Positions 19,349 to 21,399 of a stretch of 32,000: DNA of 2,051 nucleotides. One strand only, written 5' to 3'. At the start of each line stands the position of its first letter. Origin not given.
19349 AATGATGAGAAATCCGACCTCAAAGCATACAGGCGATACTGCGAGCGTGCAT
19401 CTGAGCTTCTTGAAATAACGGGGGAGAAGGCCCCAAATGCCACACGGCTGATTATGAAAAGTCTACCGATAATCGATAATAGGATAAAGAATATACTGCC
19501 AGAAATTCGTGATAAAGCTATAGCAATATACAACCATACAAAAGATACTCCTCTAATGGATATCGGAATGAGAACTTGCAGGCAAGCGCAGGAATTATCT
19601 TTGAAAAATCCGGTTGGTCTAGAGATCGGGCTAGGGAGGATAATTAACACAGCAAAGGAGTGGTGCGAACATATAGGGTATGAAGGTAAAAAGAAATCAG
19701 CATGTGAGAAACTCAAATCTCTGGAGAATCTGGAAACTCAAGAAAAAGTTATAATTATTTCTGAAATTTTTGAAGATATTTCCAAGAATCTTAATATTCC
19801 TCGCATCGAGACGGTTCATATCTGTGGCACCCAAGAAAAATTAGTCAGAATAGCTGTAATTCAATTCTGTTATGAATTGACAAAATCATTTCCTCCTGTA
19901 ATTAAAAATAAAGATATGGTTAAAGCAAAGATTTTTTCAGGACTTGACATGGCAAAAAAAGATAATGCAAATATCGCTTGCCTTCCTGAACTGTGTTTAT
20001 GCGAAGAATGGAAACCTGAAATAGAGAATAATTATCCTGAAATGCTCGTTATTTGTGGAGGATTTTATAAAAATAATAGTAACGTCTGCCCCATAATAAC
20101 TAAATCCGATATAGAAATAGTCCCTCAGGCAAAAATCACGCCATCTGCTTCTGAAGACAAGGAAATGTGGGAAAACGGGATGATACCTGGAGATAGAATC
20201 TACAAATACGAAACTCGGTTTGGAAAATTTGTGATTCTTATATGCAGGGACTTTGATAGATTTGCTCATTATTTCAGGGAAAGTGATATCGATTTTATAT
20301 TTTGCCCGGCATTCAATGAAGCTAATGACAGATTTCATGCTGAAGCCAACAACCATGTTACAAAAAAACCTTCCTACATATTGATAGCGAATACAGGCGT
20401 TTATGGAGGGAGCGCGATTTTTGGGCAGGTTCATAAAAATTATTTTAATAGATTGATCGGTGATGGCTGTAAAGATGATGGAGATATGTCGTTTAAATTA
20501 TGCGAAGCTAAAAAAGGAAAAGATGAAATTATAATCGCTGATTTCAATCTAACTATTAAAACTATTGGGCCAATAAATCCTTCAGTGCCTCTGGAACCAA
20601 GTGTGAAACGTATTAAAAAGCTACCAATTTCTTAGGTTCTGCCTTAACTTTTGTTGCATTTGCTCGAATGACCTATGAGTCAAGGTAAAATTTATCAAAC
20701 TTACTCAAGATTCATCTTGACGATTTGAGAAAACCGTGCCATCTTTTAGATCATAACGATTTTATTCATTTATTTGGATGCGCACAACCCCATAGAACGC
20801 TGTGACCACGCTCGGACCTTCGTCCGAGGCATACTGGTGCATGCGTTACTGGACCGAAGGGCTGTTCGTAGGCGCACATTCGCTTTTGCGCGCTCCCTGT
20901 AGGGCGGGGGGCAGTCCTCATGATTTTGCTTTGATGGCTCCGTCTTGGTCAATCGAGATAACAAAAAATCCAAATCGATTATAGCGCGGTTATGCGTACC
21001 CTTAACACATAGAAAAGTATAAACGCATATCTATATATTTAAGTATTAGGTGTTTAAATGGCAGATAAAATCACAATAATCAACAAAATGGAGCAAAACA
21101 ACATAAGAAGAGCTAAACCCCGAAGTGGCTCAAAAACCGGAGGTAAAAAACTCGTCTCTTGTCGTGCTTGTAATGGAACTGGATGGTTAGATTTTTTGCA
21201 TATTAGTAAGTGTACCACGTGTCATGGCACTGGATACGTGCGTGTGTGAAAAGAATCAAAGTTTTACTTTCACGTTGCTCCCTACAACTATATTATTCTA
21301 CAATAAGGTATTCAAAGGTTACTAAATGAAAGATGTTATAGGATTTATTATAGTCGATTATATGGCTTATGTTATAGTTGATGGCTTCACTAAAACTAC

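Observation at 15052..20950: The radical-SAM/SIR2 and HEAT/CN-hydrolase pair forms a module of about 5.9 kb bracketed by two co-oriented copies of the interspersed repeat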

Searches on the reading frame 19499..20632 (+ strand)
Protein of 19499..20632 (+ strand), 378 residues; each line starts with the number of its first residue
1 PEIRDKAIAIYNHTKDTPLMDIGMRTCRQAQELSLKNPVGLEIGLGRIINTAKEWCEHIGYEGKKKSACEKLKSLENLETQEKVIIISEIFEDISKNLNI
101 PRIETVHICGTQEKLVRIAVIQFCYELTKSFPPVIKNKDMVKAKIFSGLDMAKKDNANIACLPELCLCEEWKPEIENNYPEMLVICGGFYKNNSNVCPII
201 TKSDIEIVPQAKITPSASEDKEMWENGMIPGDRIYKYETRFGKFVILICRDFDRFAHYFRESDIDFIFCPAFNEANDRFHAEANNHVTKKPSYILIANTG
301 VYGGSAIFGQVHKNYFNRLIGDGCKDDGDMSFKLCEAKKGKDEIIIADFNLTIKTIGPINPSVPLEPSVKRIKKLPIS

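Call 90: predict_structure(alignment_id=A5)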
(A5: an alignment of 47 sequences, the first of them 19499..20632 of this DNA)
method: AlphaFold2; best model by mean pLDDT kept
length: 378 residues; sequences in the alignment: 47
mean_pLDDT: 92.4   pTM: 0.89
mean pLDDT of the five models: 92.4, 92.2, 91.9, 91.3, 91.0
residues with pLDDT >= 90: 297; 70-90: 72; 50-70: 9; < 50: 0
segments of 3 or more residues with pLDDT < 50: none
pLDDT, mean of each block of 10 residues (from residue 1): 93 90 94 90 93 89 88 90 93 89 89 94 96 95 98 98 96 97 94 96 92 90 86 95 96 92 93 94 93 96 97 92 94 97 98 77 75 95
secondary structure, 60 per line:
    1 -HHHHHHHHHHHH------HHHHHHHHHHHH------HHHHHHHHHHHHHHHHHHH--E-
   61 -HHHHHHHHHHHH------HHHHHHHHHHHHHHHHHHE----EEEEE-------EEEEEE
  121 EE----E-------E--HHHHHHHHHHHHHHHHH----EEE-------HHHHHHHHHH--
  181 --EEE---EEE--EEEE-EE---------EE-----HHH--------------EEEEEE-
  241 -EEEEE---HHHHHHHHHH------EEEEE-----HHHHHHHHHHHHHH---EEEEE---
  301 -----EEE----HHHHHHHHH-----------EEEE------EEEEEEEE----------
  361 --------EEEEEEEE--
elements in order: H2-13 H20-31 H38-56 H62-73 H80-97 E103-107 E115-122 H138-154 E159-161 H169-178 E183-185 E189-191 E194-197 E234-239 E242-246 H250-259 E266-270 H276-289 E293-297 E306-308 H313-321 E333-336 E343-350 E369-376

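Call 93: fold_search(model_id=the predicted structure, library=pdb)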
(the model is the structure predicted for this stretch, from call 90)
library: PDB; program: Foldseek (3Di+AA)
matches with E <= 10: 366; with E <= 0.001: 111
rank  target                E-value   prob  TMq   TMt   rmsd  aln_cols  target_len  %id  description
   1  2vhi_C                2.5e-09  1.00  0.47  0.47  11.1       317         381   14  Crystal structure of a pyrimidine degrading enzyme from Drosophila melanogaster (released 2008-03-25)
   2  2vhi_E                3.2e-09  1.00  0.48  0.47  11.1       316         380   14  Crystal structure of a pyrimidine degrading enzyme from Drosophila melanogaster (released 2008-03-25)
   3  2w1v_A                3.2e-09  1.00  0.41  0.55   8.0       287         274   16  Crystal structure of mouse nitrilase-2 at 1.4A resolution (released 2008-12-16)
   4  2vhi_H                3.8e-09  1.00  0.47  0.51   8.0       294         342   16  Crystal structure of a pyrimidine degrading enzyme from Drosophila melanogaster (released 2008-03-25)
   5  2vhh_A                5.3e-09  1.00  0.45  0.49   8.4       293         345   14  Crystal structure of a pyrimidine degrading enzyme from Drosophila melanogaster (released 2008-03-25)
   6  2vhh_B                8.5e-09  1.00  0.47  0.47  11.4       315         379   14  Crystal structure of a pyrimidine degrading enzyme from Drosophila melanogaster (released 2008-03-25)
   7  3p8k_A                1.0e-08  1.00  0.40  0.54   9.9       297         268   11  Crystal Structure of a putative carbon-nitrogen family hydrolase from Staphylococcus aureus (released 2011-10-19)
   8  1f89_A                1.3e-08  1.00  0.44  0.60   6.1       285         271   15  Crystal structure of Saccharomyces cerevisiae Nit3, a member of branch 10 of the nitrilase superfamily (released 2001-10-04)
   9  4hgd_C                1.4e-08  1.00  0.39  0.48  14.0       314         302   14  Structural insights into yeast Nit2: C169S mutant of yeast Nit2 in complex with an endogenous peptide-like ligand (released 2013-07-31)
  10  4hg5_C                1.5e-08  1.00  0.38  0.46  13.9       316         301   16  Structural insights into yeast Nit2: wild-type yeast Nit2 in complex with oxaloacetate (released 2013-07-31)
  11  4hg3_A                1.6e-08  1.00  0.42  0.51  13.8       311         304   14  Structural insights into yeast Nit2: wild-type yeast Nit2 in complex with alpha-ketoglutarate (released 2013-07-31)
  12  9wpo_C                1.6e-08  1.00  0.38  0.53   9.7       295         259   12  Crystal structure of the nitrilase superfamily protein CJ1056C from Campylobacter jejuni in space group P21 (released 2025-10-08)
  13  5h8j_H                1.7e-08  1.00  0.43  0.60   6.1       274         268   16  Crystal structure of Medicago truncatula N-carbamoylputrescine amidohydrolase (MtCPA) in complex with cadaverine (released 2016-04-20)
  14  4h5u_C                1.7e-08  1.00  0.40  0.49  13.5       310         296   14  Structural insights into yeast Nit2: wild-type yeast Nit2 (released 2013-07-31)
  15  5h8i_I                1.7e-08  1.00  0.40  0.50  11.6       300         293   15  Crystal structure of Medicago truncatula N-carbamoylputrescine amidohydrolase (MtCPA) in complex with N-(dihydroxymeth (released 2016-04-20)
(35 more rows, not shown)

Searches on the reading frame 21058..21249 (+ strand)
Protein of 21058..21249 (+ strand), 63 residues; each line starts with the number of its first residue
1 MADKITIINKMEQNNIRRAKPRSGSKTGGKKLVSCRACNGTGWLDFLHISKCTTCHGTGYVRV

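Call 9: search_protein_families(library=pfam, proteins=[window:21058-21249:+], max_evalue=0.01)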
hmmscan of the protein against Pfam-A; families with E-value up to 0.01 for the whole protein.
window:21058-21249:+ (63 aa): 3 families
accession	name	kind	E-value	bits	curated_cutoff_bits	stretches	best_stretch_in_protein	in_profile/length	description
PF00684.25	DnaJ_CXXCXGXG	-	0.00047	20.8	32.7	1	35-62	1-28/65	DnaJ central domain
PF17302.8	DUF5351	-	0.0015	19.2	27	0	52-63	1-12/29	Family of unknown function (DUF5351)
PF07295.17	DUF1451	-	0.0051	17.4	26.1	1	9-62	91-144/146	Zinc-ribbon containing domain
